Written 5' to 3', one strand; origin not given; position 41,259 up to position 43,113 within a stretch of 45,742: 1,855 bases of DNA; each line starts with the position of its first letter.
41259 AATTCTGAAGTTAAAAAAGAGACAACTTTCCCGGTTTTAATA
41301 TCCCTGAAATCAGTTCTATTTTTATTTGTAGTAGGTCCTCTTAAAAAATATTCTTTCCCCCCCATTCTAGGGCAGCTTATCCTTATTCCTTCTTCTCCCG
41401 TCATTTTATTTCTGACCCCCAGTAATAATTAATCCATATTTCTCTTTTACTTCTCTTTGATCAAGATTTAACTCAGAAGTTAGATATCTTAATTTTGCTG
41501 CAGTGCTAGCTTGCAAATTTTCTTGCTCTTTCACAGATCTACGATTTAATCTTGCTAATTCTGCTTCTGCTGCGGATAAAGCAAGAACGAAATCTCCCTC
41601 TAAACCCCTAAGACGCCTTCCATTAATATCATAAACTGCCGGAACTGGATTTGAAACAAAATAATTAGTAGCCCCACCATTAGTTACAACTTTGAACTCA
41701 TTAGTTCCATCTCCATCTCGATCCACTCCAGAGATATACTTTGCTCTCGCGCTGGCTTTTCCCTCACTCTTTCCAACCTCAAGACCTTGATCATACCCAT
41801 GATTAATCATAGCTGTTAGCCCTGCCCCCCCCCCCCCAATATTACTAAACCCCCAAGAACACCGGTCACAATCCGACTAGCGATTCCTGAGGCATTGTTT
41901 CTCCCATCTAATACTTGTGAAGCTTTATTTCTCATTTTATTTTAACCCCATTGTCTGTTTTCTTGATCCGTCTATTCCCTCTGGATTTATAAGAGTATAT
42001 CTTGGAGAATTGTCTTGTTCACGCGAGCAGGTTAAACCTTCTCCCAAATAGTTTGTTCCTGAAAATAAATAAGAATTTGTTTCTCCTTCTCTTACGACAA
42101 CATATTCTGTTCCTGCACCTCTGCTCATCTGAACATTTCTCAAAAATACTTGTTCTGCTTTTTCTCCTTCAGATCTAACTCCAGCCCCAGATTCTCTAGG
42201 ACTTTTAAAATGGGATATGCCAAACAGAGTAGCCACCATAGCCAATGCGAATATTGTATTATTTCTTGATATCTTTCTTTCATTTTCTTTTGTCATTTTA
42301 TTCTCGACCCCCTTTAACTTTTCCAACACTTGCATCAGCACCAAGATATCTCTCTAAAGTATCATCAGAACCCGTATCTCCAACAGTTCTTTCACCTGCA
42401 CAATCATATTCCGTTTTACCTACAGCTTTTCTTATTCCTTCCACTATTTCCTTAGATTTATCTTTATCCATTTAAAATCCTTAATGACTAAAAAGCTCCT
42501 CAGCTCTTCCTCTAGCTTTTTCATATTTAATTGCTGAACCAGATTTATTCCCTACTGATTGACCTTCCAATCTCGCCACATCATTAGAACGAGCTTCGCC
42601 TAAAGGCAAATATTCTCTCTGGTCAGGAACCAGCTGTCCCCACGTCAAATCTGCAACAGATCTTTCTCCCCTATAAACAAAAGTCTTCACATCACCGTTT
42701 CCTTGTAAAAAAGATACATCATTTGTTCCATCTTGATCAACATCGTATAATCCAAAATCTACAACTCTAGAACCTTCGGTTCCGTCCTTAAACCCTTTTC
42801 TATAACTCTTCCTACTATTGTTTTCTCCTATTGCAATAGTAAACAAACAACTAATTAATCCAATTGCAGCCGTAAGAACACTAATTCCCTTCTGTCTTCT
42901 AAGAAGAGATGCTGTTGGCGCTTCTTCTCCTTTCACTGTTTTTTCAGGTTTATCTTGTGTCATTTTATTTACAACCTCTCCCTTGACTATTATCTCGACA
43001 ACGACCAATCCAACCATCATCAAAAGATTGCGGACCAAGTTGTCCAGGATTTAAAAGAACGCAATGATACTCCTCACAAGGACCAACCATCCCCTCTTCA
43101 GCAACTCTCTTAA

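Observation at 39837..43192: Nine-gene orphan operon: three paralogous TM-anchored DxDxDG-loop proteins, tiny partners and a dedicated TrmB regulator, joined by one repeated junction module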

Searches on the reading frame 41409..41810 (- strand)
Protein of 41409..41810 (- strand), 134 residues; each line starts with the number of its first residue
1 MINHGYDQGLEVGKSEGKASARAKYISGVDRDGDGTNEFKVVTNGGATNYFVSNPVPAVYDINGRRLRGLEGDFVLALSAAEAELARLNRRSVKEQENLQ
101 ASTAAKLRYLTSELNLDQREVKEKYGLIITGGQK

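Call 60: search_solved_structures(query=A3, max_evalue=10, show_alignments=2)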
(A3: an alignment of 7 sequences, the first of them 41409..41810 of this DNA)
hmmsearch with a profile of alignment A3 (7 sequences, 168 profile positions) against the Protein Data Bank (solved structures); distinct sequences matched with E-value up to 10: 1.
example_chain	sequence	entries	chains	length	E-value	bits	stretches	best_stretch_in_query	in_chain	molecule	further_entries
8w20_C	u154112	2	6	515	0.13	15.4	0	59-88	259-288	Secreted esterase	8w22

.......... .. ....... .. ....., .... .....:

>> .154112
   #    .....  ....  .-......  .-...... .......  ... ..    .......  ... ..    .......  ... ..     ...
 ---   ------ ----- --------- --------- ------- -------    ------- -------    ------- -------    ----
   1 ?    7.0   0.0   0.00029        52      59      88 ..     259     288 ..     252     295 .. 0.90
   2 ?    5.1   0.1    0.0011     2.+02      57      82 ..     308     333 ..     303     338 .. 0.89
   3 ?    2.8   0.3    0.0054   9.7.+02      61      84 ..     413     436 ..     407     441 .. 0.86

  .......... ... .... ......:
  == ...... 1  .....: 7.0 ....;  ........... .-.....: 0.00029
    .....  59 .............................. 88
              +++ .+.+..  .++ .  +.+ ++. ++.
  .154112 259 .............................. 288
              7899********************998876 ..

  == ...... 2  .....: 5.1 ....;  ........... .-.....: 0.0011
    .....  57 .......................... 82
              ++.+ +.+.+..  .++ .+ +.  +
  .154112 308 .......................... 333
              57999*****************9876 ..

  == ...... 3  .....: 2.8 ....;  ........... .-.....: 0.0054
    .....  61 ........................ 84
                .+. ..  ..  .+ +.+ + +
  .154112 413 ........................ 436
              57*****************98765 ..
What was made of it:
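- Tried and rejected: The PDB profile search found only weak FG-GAP-like repeats in 8w20 (call 60).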

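Call 61: find_related_loci(query=A3, collection=viral_contigs, flank=5000)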
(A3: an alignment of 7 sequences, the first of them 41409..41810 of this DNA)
Query A3 (134 aa) in viral_contigs; peptide patterns used: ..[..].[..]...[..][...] (x = any residue, [..] = any of these).
128 stretches matched a pattern, but none encodes a relative of the query by tblastn (E <= 1e-3).
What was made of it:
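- On Integron-like or cassette array with recombination sites at junctions: There are no viral relatives (call 61).
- Tried and rejected: The family profile found no relatives (call 61).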

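Call 69: predict_structure(alignment_id=A3)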
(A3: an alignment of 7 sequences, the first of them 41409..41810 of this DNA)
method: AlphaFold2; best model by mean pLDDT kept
length: 134 residues; sequences in the alignment: 7
mean_pLDDT: 76.7   pTM: 0.50
mean pLDDT of the five models: 76.7, 76.4, 72.3, 71.4, 69.5
residues with pLDDT >= 90: 27; 70-90: 68; 50-70: 28; < 50: 11
segments of 3 or more residues with pLDDT < 50: 1-9
pLDDT, mean of each block of 10 residues (from residue 1): 44 58 70 66 76 87 91 85 87 91 91 88 75 49
secondary structure, 60 per line:
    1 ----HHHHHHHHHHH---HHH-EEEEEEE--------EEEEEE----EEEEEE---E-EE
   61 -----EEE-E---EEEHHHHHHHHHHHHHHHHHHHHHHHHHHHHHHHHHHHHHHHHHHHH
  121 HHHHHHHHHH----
elements in order: H5-15 E23-29 E38-43 E48-53 E66-68 E74-76 H77-130
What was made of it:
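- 41406..41935 (-): g5: founding member of the family. It has a Gly-rich TM helix, one FG-GAP/VCBS-like blade (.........) and a helix of about 54 residues. It is read as 39 + 134 aa because of the G13 tract, and would be 176 aa with G14. AF2 with a 7-sequence alignment gives pLDDT 76.7, five strands and helix 77-130 (call 69).
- On FG-GAP / VCBS repeat (PF01839, PF13517): The AF2 model shows one beta meander plus a long helix (call 69).
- Structure: pLDDT 76.7, five strands plus a 54-residue helix (call 69).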

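Call 73: fold_search(model_id=the predicted structure, library=pdb)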
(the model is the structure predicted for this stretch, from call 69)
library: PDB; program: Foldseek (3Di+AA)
matches with E <= 10: 261; with E <= 0.001: 0
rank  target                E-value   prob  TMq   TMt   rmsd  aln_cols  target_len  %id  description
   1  8qsj_d                5.8e-01  0.25  0.14  0.08  10.2        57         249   18  Human mitoribosomal large subunit assembly intermediate 2 with GTPBP7 (released 2023-12-13)
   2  9bk6_A                5.8e-01  0.16  0.20  0.24  16.0       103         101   16  Structure of B10_CYTX binder-complex (released 2024-10-09)
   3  7tbo_B                6.9e-01  0.23  0.25  0.12  19.2       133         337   14  LOV2-DARPIN fusion : D12 (released 2023-07-05)
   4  4mjg_A                9.8e-01  0.41  0.19  0.15   9.8        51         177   22  Crystal structure of a DUF4853 family protein (ACTODO_00621) from Actinomyces odontolyticus ATCC 17982 at 2.65 A resol (released 2013-10-16)
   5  3q9d_A                1.2e+00  0.16  0.20  0.16  21.4       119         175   10  Crystal Structure of Cpn0803 from C. pneumoniae. (released 2012-01-11)
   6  4um9_A                1.3e+00  0.08  0.14  0.05  10.9        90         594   12  Crystal structure of alpha V beta 6 with peptide (released 2014-11-12)
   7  3q9d_B                1.4e+00  0.15  0.19  0.16  21.8       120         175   10  Crystal Structure of Cpn0803 from C. pneumoniae. (released 2012-01-11)
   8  7tbq_A                1.6e+00  0.11  0.21  0.09  17.9       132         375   18  LOV2-DARPIN fusion : D7 (released 2023-07-05)
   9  4ok2_B                1.7e+00  0.38  0.23  0.05  10.8        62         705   14  Crystal Structure of Alg17c Mutant Y258A (released 2014-01-29)
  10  4ojz_A                2.0e+00  0.33  0.23  0.05  10.8        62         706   14  Crystal Structure of Alg17c Mutant Y258A Complexed with Alginate Trisaccharide (released 2014-01-29)
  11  4gcz_A                2.0e+00  0.18  0.31  0.15  16.0       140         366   11  Structure of a blue-light photoreceptor (released 2013-06-19)
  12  5l8i_B                2.0e+00  0.07  0.17  0.18  11.3        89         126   18  crystal structure of human FABP6 apo-protein (released 2016-08-24)
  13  5vhi_A                2.0e+00  0.07  0.15  0.08  12.3        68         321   15  Conformational Landscape of the p28-Bound Human Proteasome Regulatory Particle (released 2017-08-23)
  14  8wr4_B                2.1e+00  0.09  0.16  0.02  14.8        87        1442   15  Structure of CbCas9-PcrIIC1 complex bound to 62-bp DNA substrate (non-targeting complex) (released 2024-06-05)
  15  7agv_B                2.2e+00  0.10  0.18  0.16  14.7        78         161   14  High-resolution structure of the K+/H+ antiporter subunit KhtT in complex with c-di-AMP (released 2021-03-31)
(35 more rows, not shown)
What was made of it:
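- Fold search found nothing significant (best E 0.58, call 73).
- Tried and rejected: Foldseek of the g5 model against the PDB had a best E of 0.58 (call 73).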

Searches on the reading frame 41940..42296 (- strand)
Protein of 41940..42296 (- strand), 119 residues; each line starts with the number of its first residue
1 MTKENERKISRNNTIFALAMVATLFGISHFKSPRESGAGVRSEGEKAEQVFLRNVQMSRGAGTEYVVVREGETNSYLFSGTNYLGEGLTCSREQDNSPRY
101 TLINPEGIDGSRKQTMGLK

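Call 6: search_protein_families(library=pfam, max_evalue=1, proteins=[window:41940-42296:-])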
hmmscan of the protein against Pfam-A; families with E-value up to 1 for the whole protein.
seq(119 aa): 0 families

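Call 7: search_protein_families(library=phrogs, max_evalue=1, proteins=[window:41940-42296:-])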
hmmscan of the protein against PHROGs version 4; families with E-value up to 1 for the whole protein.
seq(119 aa): 1 family
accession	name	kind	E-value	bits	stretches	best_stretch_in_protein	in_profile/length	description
phrog_23345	-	unknown function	0.29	11.7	1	59-116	87-144/258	-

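Call 72: search_protein_families(library=padloc, max_evalue=0.1, proteins=[window:41940-42296:-])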
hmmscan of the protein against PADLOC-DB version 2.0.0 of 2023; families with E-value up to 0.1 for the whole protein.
seq(119 aa): 0 families

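Call 88: search_protein_families(library=ncbifam, max_evalue=0.1, proteins=[window:41940-42296:-])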
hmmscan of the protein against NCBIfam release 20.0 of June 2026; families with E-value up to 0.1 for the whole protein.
window:41940-42296:- (119 aa): 0 families

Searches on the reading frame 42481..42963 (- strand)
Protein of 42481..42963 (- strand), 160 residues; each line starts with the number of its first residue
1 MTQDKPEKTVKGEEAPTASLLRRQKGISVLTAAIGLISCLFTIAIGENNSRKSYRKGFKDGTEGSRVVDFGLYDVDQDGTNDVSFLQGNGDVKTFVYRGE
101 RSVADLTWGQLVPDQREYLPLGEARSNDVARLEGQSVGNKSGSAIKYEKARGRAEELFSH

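Call 6: search_protein_families(library=pfam, max_evalue=1, proteins=[window:42484-42963:-])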
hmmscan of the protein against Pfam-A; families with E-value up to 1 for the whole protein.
seq(160 aa): 1 family
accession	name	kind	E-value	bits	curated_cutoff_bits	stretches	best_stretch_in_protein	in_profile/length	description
PF20485.3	DUF6724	-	0.21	11.9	27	1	22-79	12-62/64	Family of unknown function (DUF6724)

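Call 7: search_protein_families(library=phrogs, max_evalue=1, proteins=[window:42484-42963:-])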
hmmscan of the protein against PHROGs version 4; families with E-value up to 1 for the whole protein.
seq(160 aa): 1 family
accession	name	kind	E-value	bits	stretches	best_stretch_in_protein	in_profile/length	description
phrog_35991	-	unknown function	0.34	11.7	1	6-37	31-62/67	-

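Call 9: find_encoding_contigs(protein=window:42481-42963:-, flank=10000, max_places=10)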
Protein window:42481-42963:- (160 aa): no gene with exactly this product is on record in the collection.

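Call 11: find_homologous_proteins(query=window:42484-42963:-, max_evalue=10)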
Query seq(160 aa) (160 aa): 1 proteins with E <= 10 among 40 candidates.
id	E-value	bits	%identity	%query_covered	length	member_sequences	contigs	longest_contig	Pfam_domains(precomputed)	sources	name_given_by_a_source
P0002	4.7e-99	346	100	100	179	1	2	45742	-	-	-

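Call 20: find_encoding_contigs(protein=P0002, flank=10000, max_places=10)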
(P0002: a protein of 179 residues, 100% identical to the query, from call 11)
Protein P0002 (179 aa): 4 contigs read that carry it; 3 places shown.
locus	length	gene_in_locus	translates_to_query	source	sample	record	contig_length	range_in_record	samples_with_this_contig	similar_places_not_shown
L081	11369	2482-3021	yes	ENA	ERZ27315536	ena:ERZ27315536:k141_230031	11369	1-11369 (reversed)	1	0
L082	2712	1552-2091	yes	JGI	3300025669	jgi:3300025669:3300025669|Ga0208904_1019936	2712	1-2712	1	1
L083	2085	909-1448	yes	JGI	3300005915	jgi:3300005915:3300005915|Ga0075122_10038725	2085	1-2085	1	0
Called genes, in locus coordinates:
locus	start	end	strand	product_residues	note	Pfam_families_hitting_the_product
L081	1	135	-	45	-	?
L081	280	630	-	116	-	-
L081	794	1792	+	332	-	-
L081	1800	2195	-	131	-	-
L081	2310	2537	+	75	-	-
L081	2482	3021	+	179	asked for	-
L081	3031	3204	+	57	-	-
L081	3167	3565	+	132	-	-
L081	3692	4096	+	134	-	-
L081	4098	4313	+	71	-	-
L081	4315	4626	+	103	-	-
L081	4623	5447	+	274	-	PF01978:TrmB, PF11495:TrmB_EBD_N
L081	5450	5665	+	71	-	-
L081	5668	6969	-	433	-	PF18144:SMODS, PF01909:NTP_transf_2 (weak), PF09249:tRNA_NucTransf2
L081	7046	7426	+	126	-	PF09845:OapC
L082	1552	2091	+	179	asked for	-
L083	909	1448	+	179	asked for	-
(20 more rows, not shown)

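Call 41: predict_structure(protein=window:42484-42963:-)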
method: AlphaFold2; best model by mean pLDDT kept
length: 160 residues; sequences in the alignment: 1
mean_pLDDT: 40.5   pTM: 0.24
mean pLDDT of the five models: 40.5, 37.9, 36.3, 34.7, 33.5
residues with pLDDT >= 90: 0; 70-90: 11; 50-70: 34; < 50: 115
segments of 3 or more residues with pLDDT < 50: 48-160
pLDDT, mean of each block of 10 residues (from residue 1): 58 56 60 77 57 36 34 35 33 32 27 27 28 28 30 31
secondary structure, 60 per line:
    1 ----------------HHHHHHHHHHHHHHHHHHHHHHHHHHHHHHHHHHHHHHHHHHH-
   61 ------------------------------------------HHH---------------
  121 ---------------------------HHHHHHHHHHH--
elements in order: H17-59 H148-158
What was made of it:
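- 42481..42963 (-): g2: 160 aa type-II membrane protein with a TM helix at residues 27-45, a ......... loop and a C-terminal helix. It is a diverged paralog of g5. The single-sequence AF2 model is uninformative (pLDDT 40, call 41).
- Tried and rejected: Single-sequence AF2 of g2 was useless (pLDDT 40, call 41).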

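Call 72: search_protein_families(library=padloc, max_evalue=0.1, proteins=[window:42484-42963:-])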
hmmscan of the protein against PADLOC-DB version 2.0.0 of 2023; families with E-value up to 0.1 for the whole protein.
seq(160 aa): 0 families

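Call 88: search_protein_families(library=ncbifam, max_evalue=0.1, proteins=[window:42484-42963:-])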
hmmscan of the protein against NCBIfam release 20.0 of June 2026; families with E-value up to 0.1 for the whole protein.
window:42484-42963:- (160 aa): 0 families
